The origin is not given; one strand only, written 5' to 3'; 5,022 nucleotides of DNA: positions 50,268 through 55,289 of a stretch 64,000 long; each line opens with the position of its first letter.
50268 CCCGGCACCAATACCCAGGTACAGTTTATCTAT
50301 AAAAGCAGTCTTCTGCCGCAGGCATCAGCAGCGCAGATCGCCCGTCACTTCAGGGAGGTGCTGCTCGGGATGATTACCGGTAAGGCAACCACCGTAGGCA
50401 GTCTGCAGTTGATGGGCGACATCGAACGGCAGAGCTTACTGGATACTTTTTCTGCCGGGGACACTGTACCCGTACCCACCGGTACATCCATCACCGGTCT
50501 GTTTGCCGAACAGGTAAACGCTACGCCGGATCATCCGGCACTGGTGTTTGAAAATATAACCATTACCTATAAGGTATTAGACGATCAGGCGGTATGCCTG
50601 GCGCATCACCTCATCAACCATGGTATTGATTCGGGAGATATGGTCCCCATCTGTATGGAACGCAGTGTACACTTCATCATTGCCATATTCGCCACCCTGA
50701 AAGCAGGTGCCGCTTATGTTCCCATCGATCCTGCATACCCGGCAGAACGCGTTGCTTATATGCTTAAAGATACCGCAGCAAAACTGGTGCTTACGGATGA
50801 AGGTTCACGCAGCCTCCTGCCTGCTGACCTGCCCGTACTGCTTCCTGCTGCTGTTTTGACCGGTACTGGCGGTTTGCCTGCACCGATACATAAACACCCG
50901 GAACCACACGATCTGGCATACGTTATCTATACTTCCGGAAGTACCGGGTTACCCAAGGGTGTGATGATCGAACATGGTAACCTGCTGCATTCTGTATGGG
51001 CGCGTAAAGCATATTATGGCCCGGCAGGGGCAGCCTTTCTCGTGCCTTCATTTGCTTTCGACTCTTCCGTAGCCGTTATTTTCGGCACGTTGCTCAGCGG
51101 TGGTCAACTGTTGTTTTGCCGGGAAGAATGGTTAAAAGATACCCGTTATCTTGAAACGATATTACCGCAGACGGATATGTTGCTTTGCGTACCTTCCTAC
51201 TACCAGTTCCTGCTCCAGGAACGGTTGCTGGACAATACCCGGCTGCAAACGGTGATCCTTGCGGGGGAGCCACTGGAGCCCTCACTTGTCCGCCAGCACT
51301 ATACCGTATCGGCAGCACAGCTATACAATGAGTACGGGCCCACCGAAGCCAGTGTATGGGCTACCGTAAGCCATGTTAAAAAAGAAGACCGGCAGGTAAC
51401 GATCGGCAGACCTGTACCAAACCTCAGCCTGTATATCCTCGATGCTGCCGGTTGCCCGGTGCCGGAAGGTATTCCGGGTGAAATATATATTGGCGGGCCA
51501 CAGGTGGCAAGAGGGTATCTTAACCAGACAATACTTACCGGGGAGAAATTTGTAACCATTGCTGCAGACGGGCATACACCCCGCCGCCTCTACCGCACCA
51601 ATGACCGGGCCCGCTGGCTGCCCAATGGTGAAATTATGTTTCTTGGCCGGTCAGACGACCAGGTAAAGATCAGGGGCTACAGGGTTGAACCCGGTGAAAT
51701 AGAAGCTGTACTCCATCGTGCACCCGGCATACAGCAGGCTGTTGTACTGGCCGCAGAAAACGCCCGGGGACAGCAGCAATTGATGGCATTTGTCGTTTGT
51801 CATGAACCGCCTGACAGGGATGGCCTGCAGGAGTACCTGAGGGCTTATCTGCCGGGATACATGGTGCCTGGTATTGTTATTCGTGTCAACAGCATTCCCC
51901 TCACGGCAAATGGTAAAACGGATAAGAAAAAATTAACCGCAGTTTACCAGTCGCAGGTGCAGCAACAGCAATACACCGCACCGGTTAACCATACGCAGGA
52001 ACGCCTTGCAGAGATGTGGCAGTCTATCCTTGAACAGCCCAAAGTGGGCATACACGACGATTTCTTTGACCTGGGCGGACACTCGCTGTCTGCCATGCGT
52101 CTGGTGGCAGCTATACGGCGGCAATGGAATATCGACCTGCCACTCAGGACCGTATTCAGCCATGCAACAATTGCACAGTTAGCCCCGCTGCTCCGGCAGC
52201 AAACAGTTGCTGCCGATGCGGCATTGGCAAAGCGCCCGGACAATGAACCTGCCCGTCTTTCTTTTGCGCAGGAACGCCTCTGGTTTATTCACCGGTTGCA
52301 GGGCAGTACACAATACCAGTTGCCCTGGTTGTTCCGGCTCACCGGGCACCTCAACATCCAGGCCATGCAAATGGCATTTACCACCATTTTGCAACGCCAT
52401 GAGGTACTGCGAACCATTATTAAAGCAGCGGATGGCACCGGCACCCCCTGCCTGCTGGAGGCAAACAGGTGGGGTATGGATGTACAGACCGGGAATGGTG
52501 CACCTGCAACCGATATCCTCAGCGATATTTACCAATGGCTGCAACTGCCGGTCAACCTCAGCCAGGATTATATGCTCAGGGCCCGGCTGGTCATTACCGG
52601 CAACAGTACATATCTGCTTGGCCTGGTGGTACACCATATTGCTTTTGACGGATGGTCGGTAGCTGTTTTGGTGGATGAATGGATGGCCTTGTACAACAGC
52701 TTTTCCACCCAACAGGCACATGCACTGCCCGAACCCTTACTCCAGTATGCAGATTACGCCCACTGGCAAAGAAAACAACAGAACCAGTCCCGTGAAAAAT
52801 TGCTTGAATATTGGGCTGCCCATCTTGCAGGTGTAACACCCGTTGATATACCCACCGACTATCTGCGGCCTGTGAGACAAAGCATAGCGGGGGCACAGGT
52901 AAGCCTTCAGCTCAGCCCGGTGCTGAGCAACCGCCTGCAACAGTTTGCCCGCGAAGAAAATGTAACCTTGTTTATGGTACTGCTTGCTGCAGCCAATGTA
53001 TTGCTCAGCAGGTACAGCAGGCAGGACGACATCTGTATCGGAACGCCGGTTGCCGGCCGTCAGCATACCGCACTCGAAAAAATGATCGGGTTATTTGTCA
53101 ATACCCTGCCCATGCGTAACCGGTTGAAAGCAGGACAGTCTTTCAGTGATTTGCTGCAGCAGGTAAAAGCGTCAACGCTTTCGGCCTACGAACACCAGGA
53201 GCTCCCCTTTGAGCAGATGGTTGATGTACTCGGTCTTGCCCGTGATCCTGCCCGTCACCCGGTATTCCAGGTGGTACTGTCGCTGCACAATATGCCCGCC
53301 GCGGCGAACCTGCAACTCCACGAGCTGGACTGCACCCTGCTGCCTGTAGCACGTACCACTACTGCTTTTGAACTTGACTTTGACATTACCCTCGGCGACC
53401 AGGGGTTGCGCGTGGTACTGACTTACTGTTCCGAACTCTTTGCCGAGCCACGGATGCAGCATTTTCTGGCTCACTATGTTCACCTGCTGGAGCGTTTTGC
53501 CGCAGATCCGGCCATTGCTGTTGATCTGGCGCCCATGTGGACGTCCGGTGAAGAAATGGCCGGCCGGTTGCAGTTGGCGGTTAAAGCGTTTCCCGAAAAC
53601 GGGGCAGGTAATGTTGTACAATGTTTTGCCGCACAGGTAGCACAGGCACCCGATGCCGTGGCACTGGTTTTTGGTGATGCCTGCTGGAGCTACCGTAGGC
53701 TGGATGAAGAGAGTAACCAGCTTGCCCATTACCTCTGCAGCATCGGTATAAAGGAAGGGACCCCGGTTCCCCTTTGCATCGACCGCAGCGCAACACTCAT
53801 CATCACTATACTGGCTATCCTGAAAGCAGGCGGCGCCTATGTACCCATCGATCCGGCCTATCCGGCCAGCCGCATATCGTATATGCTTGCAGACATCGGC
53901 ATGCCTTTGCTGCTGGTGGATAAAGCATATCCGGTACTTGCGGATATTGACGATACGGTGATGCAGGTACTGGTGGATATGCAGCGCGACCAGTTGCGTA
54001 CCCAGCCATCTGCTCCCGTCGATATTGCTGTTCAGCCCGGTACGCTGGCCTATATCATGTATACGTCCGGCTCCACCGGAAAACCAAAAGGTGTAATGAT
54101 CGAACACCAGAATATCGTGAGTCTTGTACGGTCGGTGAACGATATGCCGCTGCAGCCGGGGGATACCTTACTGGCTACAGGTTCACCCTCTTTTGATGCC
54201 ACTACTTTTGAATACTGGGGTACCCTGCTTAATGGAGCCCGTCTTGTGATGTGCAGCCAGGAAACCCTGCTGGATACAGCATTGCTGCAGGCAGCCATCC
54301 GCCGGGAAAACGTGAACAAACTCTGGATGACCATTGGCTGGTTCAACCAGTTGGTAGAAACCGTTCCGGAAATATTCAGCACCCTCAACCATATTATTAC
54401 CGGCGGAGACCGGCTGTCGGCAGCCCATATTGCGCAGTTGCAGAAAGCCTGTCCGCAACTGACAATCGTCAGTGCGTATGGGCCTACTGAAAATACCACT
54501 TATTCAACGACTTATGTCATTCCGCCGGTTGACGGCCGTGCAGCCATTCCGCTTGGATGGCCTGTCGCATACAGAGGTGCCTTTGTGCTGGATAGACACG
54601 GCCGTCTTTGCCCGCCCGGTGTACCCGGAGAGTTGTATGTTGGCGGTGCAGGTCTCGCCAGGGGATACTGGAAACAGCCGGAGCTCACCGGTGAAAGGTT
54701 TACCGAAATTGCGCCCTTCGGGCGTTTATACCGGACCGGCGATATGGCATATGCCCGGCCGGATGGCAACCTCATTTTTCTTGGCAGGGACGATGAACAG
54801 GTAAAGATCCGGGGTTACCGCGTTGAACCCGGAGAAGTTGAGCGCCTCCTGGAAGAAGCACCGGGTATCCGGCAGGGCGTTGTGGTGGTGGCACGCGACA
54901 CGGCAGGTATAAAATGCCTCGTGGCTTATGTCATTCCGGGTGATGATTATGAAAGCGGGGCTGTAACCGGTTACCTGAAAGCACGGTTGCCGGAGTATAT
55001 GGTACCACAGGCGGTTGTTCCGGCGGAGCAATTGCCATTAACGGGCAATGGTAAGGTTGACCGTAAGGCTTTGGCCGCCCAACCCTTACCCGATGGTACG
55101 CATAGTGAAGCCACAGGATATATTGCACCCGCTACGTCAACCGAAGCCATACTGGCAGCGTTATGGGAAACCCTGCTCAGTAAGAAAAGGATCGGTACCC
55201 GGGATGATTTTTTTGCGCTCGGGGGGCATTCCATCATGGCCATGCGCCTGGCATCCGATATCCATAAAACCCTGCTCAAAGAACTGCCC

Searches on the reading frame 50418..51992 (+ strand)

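Call 40: search_protein_families(library=pfam, proteins=[window:50418-51992:+], max_evalue=0.001)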
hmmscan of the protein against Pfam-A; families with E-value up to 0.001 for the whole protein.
window:50418-51992:+ (525 aa): 2 families
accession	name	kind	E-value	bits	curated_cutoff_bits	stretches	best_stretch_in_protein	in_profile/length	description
PF00501.34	AMP-binding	-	3.6e-87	293.1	29.9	1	29-368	1-384/384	AMP-binding enzyme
PF13193.12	AMP-binding_C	-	8.8e-13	49.4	24.5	1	427-500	1-76/76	AMP-binding enzyme C-terminal domain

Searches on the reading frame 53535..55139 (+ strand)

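Call 40: search_protein_families(library=pfam, proteins=[window:53535-55139:+], max_evalue=0.001)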
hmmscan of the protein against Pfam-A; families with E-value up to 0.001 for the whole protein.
window:53535-55139:+ (535 aa): 2 families
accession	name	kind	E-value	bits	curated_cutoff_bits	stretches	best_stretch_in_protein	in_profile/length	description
PF00501.34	AMP-binding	-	3.5e-83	280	29.9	1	31-379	1-384/384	AMP-binding enzyme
PF13193.12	AMP-binding_C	-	8e-10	39.9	24.5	1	434-507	1-76/76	AMP-binding enzyme C-terminal domain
